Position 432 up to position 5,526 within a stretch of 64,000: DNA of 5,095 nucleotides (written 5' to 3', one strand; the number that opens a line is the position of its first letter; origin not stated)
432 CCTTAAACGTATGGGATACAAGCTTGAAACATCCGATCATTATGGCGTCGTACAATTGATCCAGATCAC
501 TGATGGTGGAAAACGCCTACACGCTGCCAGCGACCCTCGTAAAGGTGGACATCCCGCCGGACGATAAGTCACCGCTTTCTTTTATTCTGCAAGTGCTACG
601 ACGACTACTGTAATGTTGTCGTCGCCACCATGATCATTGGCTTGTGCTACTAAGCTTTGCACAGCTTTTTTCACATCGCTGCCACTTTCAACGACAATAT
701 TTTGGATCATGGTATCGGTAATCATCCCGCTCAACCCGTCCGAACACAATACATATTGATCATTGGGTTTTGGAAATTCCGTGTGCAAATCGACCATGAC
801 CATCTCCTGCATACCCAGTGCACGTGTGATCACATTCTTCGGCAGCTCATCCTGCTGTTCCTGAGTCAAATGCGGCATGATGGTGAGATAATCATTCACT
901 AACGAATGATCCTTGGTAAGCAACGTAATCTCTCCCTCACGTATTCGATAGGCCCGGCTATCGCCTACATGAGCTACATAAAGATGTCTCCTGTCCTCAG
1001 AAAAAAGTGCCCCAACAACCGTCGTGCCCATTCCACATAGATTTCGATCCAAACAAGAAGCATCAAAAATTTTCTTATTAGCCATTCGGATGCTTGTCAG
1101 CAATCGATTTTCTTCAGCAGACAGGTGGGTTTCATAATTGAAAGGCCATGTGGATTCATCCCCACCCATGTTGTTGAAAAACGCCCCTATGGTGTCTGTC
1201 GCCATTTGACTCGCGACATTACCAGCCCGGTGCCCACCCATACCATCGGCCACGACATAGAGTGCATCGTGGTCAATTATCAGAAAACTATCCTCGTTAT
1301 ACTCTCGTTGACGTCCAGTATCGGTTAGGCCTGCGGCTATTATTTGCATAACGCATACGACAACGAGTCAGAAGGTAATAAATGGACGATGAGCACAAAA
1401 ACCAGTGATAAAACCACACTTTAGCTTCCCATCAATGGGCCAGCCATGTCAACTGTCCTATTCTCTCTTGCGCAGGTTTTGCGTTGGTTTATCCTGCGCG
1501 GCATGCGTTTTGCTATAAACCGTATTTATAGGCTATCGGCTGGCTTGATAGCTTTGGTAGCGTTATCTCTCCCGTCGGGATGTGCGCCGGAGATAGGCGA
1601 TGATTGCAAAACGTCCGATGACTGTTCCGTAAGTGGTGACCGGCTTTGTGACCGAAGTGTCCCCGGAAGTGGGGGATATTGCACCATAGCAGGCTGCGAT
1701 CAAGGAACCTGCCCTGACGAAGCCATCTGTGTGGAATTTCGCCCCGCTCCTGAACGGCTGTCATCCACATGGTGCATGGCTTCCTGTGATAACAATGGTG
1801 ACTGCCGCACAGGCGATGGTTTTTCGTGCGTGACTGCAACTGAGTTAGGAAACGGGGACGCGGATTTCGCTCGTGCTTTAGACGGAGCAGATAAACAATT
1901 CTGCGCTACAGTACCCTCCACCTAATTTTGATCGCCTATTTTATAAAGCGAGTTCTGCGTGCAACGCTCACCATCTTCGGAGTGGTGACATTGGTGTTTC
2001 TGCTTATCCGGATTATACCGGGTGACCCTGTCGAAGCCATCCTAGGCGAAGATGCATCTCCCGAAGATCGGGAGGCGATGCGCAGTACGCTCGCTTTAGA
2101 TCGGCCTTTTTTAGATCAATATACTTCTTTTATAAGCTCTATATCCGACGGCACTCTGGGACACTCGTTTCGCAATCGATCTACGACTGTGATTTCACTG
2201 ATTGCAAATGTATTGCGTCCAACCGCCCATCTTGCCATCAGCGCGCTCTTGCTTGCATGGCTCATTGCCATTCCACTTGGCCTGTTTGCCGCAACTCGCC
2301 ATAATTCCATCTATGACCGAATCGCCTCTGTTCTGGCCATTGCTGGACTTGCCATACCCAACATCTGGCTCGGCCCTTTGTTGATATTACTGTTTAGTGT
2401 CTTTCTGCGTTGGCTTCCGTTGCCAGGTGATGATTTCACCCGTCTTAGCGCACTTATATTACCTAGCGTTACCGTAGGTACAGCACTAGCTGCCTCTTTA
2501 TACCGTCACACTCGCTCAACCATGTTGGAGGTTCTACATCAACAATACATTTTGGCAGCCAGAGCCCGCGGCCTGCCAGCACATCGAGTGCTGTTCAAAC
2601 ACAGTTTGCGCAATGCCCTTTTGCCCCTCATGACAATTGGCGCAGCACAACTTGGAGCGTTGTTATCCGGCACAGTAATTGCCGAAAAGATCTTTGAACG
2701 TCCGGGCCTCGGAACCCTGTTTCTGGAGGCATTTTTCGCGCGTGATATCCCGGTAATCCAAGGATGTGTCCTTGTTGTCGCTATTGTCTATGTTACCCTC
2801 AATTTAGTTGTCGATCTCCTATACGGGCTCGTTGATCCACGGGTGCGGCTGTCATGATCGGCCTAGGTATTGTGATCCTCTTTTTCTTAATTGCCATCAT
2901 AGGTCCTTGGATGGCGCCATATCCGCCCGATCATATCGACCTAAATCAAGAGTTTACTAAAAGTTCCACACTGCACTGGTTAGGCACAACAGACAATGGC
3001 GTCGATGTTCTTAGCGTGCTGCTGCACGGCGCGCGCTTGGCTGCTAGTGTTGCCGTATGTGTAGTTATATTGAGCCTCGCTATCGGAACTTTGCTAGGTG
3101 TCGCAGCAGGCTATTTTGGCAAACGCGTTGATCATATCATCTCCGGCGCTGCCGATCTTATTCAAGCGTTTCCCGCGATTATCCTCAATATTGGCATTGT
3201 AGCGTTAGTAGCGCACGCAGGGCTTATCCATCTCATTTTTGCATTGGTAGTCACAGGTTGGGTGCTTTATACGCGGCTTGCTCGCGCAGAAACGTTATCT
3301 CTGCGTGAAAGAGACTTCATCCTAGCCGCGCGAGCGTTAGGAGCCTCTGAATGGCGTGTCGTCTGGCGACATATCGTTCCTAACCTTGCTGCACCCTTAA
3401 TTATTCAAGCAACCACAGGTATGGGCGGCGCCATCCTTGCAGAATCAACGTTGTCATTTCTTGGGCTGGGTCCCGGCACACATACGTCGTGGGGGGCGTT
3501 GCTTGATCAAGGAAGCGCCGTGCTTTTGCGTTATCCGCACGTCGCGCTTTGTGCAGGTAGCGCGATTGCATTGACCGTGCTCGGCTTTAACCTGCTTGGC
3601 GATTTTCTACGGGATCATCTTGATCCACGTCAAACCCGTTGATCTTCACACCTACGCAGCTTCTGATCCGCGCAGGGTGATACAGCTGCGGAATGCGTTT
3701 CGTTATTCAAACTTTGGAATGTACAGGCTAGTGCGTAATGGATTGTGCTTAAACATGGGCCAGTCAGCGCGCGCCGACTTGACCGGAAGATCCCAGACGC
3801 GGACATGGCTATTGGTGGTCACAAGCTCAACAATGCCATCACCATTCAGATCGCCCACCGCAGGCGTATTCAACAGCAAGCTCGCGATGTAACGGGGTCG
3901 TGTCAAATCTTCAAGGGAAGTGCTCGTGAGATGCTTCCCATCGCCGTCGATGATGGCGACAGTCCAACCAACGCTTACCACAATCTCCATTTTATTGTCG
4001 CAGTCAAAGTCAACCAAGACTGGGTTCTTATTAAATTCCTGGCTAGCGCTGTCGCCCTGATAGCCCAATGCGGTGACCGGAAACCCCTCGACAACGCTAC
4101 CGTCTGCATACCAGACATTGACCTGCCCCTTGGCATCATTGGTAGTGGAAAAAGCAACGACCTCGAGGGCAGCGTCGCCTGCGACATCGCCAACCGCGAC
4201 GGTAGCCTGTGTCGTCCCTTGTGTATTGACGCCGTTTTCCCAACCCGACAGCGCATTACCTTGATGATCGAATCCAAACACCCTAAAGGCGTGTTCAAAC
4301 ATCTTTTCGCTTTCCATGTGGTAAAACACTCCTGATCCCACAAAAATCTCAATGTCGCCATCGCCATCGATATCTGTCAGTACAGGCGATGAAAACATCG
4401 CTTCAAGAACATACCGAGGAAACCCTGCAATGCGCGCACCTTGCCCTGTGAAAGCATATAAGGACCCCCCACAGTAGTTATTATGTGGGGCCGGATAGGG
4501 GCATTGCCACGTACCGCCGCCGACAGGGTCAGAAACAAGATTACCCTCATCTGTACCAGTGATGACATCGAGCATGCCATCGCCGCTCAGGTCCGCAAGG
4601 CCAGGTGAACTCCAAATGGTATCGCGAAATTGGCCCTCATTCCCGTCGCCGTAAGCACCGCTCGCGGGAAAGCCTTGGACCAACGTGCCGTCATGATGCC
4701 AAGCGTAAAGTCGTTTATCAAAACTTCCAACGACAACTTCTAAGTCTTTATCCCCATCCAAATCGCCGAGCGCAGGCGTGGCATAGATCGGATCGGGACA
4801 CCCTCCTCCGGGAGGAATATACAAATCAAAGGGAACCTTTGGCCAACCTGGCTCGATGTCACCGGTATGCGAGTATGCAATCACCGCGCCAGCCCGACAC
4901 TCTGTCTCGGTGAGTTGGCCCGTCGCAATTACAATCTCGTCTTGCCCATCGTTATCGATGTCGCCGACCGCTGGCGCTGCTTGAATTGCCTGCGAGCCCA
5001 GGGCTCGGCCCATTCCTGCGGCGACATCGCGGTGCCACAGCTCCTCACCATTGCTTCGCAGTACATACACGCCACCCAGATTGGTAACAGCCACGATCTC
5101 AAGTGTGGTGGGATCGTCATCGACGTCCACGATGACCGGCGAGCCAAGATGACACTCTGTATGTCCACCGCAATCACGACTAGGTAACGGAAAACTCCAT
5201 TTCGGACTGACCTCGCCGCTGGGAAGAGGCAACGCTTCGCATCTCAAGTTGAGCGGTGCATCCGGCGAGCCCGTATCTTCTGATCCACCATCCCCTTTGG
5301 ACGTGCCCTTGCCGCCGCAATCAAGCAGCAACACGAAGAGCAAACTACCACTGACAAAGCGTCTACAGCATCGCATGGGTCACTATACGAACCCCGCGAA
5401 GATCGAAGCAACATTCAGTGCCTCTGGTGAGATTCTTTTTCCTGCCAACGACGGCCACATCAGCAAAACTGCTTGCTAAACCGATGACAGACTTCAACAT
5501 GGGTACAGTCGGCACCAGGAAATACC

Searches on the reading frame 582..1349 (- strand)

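Call 63: search_protein_families(library=pfam, proteins=[window:582-1349:-], max_evalue=1e-8)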
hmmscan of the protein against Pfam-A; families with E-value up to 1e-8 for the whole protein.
window:582-1349:- (255 aa): 2 families
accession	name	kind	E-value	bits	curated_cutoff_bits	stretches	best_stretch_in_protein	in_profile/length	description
PF13672.11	PP2C_2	-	4.9e-14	52.8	24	1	13-211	7-179/209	Protein phosphatase 2C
PF00481.26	PP2C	-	7.5e-10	39.3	20.3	0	26-150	32-142/255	Protein phosphatase 2C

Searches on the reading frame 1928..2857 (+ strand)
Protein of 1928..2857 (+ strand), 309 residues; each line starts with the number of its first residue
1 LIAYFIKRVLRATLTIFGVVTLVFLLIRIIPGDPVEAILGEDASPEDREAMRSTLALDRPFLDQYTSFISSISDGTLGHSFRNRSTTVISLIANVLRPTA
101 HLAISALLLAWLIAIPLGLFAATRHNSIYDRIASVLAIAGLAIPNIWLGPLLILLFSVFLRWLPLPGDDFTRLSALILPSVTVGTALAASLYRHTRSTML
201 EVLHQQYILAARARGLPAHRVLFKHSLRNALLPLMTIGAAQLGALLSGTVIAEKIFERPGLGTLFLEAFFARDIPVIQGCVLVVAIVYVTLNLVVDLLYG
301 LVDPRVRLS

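Call 63: search_protein_families(library=pfam, proteins=[window:1928-2857:+], max_evalue=1e-8)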
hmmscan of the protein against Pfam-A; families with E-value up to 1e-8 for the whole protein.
window:1928-2857:+ (309 aa): 2 families
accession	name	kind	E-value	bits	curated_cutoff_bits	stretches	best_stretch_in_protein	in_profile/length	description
PF00528.27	BPD_transp_1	-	3.2e-41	141.5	26.4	1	114-307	1-183/184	Binding-protein-dependent transport system inner membrane component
PF19300.4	BPD_transp_1_N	-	1.3e-10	41.9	23.8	1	1-75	1-75/114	Binding-prot-dependent transport system membrane comp, N-term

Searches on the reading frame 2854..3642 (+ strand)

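Call 63: search_protein_families(library=pfam, proteins=[window:2854-3642:+], max_evalue=1e-8)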
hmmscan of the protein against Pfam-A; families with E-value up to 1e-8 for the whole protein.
window:2854-3642:+ (262 aa): 2 families
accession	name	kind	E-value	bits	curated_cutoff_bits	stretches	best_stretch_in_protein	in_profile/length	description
PF00528.27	BPD_transp_1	-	6.9e-33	114.4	26.4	1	78-261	1-183/184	Binding-protein-dependent transport system inner membrane component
PF12911.12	OppC_N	-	3.5e-09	36.8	23.9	1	1-32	17-48/53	N-terminal TM domain of oligopeptide transport permease C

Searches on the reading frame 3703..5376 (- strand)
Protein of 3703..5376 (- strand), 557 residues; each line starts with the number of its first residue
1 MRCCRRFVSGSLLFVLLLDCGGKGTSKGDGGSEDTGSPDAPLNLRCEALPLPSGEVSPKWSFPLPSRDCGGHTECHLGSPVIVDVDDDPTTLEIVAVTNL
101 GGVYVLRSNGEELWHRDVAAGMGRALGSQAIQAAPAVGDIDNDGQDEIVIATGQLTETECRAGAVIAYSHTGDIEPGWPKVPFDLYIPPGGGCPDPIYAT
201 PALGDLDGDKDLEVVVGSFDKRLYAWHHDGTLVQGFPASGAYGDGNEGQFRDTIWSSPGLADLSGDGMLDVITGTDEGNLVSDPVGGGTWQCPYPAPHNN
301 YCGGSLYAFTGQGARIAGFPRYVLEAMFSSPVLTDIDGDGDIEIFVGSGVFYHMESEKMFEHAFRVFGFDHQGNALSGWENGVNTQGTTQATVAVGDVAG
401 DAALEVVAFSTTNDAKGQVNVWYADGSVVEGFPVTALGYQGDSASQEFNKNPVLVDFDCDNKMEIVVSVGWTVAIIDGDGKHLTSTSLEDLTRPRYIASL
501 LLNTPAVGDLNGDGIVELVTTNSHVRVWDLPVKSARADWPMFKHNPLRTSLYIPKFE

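Call 63: search_protein_families(library=pfam, proteins=[window:3703-5376:-], max_evalue=1e-8)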
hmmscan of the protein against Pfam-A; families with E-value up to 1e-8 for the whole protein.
window:3703-5376:- (557 aa): 2 families
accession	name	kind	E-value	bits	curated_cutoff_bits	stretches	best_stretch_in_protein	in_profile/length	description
PF13517.12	FG-GAP_3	-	6.8e-22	78.3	26.9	0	205-272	1-60/61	FG-GAP-like repeat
PF01839.29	FG-GAP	-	2.1e-15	56.6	22.1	0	134-166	4-35/37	FG-GAP repeat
